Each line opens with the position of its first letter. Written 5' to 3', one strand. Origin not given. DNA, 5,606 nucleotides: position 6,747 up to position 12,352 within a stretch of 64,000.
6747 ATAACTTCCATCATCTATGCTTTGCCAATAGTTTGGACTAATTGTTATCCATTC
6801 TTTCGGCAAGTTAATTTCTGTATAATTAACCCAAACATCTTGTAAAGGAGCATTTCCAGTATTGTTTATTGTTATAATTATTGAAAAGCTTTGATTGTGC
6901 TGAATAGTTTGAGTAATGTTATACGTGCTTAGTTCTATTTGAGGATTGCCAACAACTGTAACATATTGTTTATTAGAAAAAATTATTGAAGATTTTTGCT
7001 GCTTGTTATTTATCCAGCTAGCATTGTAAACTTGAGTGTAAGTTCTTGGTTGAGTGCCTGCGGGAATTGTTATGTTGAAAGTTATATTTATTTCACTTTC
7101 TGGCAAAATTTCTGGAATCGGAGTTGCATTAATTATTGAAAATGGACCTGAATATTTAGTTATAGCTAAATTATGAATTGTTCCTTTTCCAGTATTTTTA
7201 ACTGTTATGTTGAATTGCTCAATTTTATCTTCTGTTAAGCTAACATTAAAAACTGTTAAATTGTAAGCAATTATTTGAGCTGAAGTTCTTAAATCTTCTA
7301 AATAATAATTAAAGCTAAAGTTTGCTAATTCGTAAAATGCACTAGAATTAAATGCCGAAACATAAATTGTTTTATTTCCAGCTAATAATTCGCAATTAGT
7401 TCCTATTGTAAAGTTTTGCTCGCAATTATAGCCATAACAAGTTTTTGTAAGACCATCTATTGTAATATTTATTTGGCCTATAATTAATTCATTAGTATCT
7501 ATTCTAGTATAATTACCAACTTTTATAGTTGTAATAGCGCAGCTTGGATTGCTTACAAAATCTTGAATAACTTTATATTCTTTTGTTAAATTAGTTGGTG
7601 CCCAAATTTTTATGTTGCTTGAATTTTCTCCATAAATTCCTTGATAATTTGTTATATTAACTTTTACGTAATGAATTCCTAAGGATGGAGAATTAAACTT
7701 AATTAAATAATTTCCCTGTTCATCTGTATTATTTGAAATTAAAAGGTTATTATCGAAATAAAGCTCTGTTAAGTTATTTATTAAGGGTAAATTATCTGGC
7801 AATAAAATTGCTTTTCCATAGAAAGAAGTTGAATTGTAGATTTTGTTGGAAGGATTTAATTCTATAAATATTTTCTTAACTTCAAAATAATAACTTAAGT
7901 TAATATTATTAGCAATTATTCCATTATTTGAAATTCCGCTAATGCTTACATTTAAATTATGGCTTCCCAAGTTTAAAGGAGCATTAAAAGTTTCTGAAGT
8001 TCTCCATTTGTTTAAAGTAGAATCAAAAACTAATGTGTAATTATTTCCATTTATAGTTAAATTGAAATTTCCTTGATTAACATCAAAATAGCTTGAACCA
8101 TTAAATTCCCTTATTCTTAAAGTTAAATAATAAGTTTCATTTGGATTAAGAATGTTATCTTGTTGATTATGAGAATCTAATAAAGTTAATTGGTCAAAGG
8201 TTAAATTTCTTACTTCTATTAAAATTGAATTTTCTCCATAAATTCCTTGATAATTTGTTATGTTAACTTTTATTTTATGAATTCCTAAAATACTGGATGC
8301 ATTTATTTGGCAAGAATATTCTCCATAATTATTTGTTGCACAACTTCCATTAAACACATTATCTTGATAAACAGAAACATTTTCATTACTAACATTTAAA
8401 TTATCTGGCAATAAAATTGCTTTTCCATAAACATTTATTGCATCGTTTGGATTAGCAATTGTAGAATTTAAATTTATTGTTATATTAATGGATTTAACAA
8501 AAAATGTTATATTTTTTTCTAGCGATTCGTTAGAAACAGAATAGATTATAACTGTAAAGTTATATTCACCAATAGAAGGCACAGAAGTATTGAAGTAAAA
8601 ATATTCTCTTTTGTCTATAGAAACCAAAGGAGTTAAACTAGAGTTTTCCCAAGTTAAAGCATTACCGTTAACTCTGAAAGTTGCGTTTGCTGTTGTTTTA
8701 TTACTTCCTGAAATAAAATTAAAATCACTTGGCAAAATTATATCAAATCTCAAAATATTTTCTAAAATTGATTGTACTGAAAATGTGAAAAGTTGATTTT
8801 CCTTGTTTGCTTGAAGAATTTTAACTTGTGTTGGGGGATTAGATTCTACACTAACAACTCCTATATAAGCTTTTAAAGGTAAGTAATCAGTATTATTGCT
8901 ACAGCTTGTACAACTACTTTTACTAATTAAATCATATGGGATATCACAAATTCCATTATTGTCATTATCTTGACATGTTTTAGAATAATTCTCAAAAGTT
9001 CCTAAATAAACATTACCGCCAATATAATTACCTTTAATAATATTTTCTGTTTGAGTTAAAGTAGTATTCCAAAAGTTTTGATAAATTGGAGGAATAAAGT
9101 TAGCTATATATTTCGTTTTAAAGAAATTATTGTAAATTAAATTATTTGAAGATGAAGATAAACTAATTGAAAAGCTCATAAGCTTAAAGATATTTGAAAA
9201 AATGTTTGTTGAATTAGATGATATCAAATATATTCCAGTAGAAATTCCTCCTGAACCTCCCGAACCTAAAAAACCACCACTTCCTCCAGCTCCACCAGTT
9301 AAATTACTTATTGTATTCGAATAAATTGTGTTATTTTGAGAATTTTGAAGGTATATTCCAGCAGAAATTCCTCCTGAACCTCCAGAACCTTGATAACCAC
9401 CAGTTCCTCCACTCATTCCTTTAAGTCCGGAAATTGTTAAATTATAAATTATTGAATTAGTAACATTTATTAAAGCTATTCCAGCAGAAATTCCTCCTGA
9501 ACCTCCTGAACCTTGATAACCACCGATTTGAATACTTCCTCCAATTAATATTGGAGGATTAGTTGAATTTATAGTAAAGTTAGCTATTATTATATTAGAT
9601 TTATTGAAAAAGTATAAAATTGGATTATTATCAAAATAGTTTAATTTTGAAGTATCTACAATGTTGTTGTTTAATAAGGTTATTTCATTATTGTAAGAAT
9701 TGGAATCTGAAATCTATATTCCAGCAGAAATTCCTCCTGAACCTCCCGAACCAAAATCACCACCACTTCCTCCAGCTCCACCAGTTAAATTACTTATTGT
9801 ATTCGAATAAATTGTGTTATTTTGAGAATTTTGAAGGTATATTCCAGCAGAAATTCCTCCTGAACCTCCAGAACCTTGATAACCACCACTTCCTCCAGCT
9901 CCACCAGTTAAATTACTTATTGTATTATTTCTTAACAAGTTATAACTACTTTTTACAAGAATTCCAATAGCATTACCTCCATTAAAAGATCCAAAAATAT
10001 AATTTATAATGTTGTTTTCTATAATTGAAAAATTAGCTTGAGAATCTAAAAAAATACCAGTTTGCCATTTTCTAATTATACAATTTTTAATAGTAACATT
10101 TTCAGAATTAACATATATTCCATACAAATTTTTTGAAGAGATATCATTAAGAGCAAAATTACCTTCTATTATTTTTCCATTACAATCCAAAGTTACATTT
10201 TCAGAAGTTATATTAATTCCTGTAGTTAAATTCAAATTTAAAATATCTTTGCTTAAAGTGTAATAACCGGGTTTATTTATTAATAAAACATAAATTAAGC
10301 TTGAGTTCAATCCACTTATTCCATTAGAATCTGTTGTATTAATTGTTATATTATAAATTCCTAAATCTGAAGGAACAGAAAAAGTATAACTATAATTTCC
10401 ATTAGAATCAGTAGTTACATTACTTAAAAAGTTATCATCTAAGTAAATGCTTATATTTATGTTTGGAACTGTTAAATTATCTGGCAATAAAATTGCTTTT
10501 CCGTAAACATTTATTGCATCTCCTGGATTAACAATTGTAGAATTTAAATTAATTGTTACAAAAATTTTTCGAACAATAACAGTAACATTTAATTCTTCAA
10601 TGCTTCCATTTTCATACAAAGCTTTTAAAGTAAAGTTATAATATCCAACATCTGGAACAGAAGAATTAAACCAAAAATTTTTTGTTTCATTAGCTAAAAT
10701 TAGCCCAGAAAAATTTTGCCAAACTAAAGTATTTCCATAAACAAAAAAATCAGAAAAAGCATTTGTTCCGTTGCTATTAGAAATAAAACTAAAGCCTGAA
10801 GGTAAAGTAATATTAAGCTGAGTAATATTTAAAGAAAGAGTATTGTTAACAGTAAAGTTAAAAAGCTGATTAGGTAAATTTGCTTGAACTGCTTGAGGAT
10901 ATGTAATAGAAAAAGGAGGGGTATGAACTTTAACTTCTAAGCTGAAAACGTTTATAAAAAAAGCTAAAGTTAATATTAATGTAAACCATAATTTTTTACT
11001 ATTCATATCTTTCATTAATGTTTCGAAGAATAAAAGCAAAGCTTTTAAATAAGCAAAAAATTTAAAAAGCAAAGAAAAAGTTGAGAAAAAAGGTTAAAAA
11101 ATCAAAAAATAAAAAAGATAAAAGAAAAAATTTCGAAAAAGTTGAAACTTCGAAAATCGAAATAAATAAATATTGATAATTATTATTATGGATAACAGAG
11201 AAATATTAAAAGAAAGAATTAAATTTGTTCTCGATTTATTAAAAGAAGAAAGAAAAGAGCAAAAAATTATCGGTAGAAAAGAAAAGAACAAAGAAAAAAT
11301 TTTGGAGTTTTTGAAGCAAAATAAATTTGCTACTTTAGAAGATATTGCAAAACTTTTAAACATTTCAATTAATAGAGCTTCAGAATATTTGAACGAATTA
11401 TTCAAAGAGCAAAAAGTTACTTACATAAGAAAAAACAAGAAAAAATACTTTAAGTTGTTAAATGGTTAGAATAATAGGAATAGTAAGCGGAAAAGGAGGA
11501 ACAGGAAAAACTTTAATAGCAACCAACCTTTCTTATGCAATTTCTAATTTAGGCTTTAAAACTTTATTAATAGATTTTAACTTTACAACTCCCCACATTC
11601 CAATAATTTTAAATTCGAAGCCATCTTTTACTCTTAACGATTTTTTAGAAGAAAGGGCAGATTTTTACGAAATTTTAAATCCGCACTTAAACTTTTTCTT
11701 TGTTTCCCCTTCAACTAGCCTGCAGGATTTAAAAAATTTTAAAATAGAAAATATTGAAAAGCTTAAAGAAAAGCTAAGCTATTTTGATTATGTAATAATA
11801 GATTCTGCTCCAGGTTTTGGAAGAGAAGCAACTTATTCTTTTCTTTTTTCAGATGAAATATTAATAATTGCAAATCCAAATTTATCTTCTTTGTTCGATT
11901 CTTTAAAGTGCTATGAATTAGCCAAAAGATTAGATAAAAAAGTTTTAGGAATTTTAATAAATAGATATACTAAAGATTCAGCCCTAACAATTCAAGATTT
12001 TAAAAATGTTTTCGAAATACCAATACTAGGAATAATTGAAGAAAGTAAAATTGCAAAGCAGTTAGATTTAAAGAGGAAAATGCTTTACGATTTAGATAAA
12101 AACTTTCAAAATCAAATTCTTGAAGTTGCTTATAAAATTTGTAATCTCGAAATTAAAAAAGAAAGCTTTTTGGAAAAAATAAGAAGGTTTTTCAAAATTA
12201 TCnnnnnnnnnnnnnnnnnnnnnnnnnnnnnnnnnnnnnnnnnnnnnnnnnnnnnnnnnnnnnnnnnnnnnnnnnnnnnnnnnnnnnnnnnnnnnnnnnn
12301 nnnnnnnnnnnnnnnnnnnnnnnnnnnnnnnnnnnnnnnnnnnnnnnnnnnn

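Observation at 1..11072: Giant (>3,689 codons in the window, continuing beyond it) surface protein with a C-terminal TM helix and a cytoplasmic HerA/FtsK-like ATPase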

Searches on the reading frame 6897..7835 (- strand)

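Call 75: search_protein_families(library=pfam, proteins=[window:6897-7835:-], max_evalue=0.05)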
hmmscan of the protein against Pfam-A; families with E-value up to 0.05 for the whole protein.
window:6897-7835:- (313 aa): 1 family
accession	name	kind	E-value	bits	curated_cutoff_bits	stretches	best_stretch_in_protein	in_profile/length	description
PF07705.17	CARDB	-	0.0013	19.3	22.7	1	199-266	14-77/101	CARDB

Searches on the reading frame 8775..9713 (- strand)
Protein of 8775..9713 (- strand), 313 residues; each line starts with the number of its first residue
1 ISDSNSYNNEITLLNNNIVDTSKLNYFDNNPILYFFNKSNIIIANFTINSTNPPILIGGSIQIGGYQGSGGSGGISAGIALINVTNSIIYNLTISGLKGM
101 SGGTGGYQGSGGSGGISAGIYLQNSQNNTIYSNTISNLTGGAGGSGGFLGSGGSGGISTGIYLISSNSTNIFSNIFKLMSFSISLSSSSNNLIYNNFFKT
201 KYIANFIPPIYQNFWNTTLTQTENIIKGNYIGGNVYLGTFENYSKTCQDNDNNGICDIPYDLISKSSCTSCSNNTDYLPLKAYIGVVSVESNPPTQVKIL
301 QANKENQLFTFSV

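Call 75: search_protein_families(library=pfam, proteins=[window:8775-9713:-], max_evalue=0.05)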
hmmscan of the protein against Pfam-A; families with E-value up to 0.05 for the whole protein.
window:8775-9713:- (313 aa): 2 families
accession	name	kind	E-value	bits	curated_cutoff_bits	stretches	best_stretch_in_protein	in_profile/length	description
PF05048.19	NosD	-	1.4e-12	47.9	23.6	1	21-236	29-207/212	Periplasmic copper-binding protein (NosD)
PF13229.12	Beta_helix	-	0.0012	18.9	25.9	1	10-198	10-158/158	Right handed beta helix region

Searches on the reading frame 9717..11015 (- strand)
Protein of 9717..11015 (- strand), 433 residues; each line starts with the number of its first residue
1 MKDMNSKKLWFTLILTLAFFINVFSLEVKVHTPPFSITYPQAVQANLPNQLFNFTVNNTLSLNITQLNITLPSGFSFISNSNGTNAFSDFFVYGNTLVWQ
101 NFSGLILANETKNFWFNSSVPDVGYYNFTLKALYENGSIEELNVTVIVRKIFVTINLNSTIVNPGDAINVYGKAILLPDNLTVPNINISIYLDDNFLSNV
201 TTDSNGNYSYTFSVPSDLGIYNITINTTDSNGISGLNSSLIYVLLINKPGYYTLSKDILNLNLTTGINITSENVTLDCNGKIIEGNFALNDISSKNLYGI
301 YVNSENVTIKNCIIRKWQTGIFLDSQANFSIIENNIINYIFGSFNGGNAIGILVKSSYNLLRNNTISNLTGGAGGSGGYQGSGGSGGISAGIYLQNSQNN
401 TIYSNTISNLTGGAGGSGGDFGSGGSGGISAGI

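Call 8: search_protein_families(library=pfam, proteins=[window:9717-11015:-], max_evalue=0.1)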
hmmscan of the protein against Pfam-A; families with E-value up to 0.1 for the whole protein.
window:9717-11015:- (433 aa): 7 families
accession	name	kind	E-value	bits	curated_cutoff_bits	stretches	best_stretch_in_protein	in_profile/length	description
PF13229.12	Beta_helix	-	5.3e-10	39.6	25.9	1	298-412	1-92/158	Right handed beta helix region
PF05048.19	NosD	-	7.3e-06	26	23.6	1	270-411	37-150/212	Periplasmic copper-binding protein (NosD)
PF13620.12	CarboxypepD_reg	-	0.00091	20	32.3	1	179-225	10-54/82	Carboxypeptidase regulatory-like domain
PF19077.6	Big_13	-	0.014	16.3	27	1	188-232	45-88/102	Bacterial Ig-like domain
PF09134.16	Invasin_D3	-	0.023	15.6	33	1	181-226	36-81/98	Invasin, domain 3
PF23861.1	Ribophorin_II_2nd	-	0.028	15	23.4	0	199-231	55-92/105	Ribophorin II second domain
PF17789.7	MG4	-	0.069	13.8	24.7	0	178-231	25-79/95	Macroglobulin domain MG4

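Call 9: search_protein_families(library=ncbifam, proteins=[window:9717-11015:-], max_evalue=0.1)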
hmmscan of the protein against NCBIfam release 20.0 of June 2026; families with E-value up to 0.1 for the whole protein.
window:9717-11015:- (433 aa): 2 families
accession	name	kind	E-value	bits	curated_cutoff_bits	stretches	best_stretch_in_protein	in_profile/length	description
NF058592.1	GxPGS_dom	subfamily_domain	0.00036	20.5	45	1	184-225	23-65/65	PGS family Ig-like domain-containing protein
TIGR03804.1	para_beta_helix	repeat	0.00049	19.7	19.45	1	390-409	22-41/44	parallel beta-helix repeat protein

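Call 11: find_encoding_contigs(protein=window:9717-11015:-, flank=10000)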
Protein window:9717-11015:- (433 aa): no gene with exactly this product is on record in the collection.

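Call 96: predict_structure(protein=window:9717-11015:-)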
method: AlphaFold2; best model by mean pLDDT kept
length: 433 residues; sequences in the alignment: 1
mean_pLDDT: 50.5   pTM: 0.47
mean pLDDT of the five models: 50.5, 45.6, 41.0, 37.6, 34.6
residues with pLDDT >= 90: 7; 70-90: 111; 50-70: 69; < 50: 246
segments of 3 or more residues with pLDDT < 50: 22-242, 255-258, 288-294, 341-345, 377-382
pLDDT, mean of each block of 10 residues (from residue 1): 60 68 38 27 26 27 32 30 31 34 28 27 33 34 33 25 30 32 34 34 32 34 34 35 59 55 66 79 61 61 86 82 76 80 57 86 87 55 63 84 88 62 57 77
secondary structure, 60 per line:
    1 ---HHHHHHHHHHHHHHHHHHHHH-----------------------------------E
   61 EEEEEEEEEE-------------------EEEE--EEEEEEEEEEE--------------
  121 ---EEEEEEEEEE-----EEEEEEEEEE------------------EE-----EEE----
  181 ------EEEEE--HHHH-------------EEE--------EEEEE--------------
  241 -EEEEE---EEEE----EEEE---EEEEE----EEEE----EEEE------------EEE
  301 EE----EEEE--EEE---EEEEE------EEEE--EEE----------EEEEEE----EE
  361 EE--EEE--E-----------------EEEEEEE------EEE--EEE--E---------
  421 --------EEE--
elements in order: H4-24 E60-70 E90-93 E96-106 E124-133 E139-148 E174-176 E187-191 H194-197 E211-213 E222-226 E242-246 E250-253 E258-261 E265-269 E274-277 E282-285 E298-302 E307-310 E313-315 E319-323 E330-333 E336-338 E349-354 E359-362 E365-367 E388-394 E401-403 E406-408 E429-431

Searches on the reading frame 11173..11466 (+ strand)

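Call 75: search_protein_families(library=pfam, proteins=[window:11173-11466:+], max_evalue=0.05)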
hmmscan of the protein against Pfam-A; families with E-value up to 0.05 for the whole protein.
window:11173-11466:+ (98 aa): 13 families
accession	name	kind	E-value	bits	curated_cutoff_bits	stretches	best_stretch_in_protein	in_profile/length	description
PF13412.12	HTH_24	-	2.5e-06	27.4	21.9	1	38-76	3-41/48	Winged helix-turn-helix DNA-binding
PF04703.18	FaeA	-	4e-05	24.3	20.7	1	40-83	2-46/62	FaeA-like protein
PF04157.22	EAP30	-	0.0004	20.6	26.8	1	25-81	151-214/219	EAP30/Vps36 family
PF21984.2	DnaD_N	-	0.00049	20.7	27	1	43-90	25-73/101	DnaD N-terminal domain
PF02002.24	TFIIE_alpha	-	0.0018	18.5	22.9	1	33-87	7-62/105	TFIIE alpha subunit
PF01978.25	TrmB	-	0.0043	17.3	25.6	1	49-92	19-62/68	Sugar-specific transcriptional regulator TrmB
PF18121.7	TFA2_Winged_2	-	0.0045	17.1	26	1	38-90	1-51/60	TFA2 Winged helix domain 2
PF08279.18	HTH_11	-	0.0054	17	25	1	40-67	2-30/55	HTH domain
PF08220.18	HTH_DeoR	-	0.0099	16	21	1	41-66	3-28/57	DeoR-like helix-turn-helix domain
PF04967.18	HTH_10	-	0.02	15.1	23.1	1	51-75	22-46/53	HTH DNA binding domain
PF01325.25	Fe_dep_repress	-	0.031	14.9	26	1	41-84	11-54/60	Iron dependent repressor, N-terminal DNA binding domain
PF03735.19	ENT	-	0.037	14.5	28.5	1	47-90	26-69/71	ENT domain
PF09440.15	eIF3_N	-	0.041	14.7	26.8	1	5-63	74-128/133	eIF3 subunit 6 N terminal domain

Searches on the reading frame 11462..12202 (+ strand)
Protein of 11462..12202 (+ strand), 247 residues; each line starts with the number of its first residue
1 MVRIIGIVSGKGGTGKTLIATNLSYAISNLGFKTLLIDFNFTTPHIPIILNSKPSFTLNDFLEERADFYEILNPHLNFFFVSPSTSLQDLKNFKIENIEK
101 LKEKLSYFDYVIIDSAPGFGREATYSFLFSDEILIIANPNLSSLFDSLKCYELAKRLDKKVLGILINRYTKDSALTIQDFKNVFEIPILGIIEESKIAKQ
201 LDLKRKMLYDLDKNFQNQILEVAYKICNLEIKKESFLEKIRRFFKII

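Call 20: search_protein_families(library=pfam, proteins=[window:11462-12202:+], max_evalue=0.01)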
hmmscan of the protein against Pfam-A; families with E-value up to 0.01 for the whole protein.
window:11462-12202:+ (247 aa): 10 families
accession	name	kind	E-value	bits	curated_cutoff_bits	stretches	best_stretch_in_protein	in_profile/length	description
PF10609.15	ParA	-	4e-16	59.6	27.1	1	3-168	4-174/246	NUBPL iron-transfer P-loop NTPase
PF01656.29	CbiA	-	6.5e-15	55.6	25.4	1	5-199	1-116/125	CobQ/CobB/MinD/ParA nucleotide binding domain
PF13614.12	AAA_31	-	2.6e-13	50.7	27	1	3-144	2-154/177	AAA domain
PF00142.24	Fer4_NifH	-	1.9e-08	34.5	25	1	130-228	141-246/271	4Fe-4S iron sulfur cluster binding proteins, NifH/frxC family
PF06564.18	CBP_BcsQ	-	9.3e-06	25.8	21.3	0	5-40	4-39/234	Cellulose biosynthesis protein BcsQ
PF13500.12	AAA_26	-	3.3e-05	24.3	27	1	132-195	130-191/198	AAA domain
PF02374.21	ArsA_ATPase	-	0.0002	21.1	24.3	1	7-37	5-35/305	Anion-transporting ATPase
PF20720.3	nSTAND3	-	0.00052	20.2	27.2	0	7-63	21-76/155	Novel STAND NTPase 3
PF13479.12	AAA_24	-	0.0064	16.8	27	0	7-117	6-74/195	AAA domain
PF13481.12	AAA_25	-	0.0086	16.2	27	0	5-31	35-60/195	AAA domain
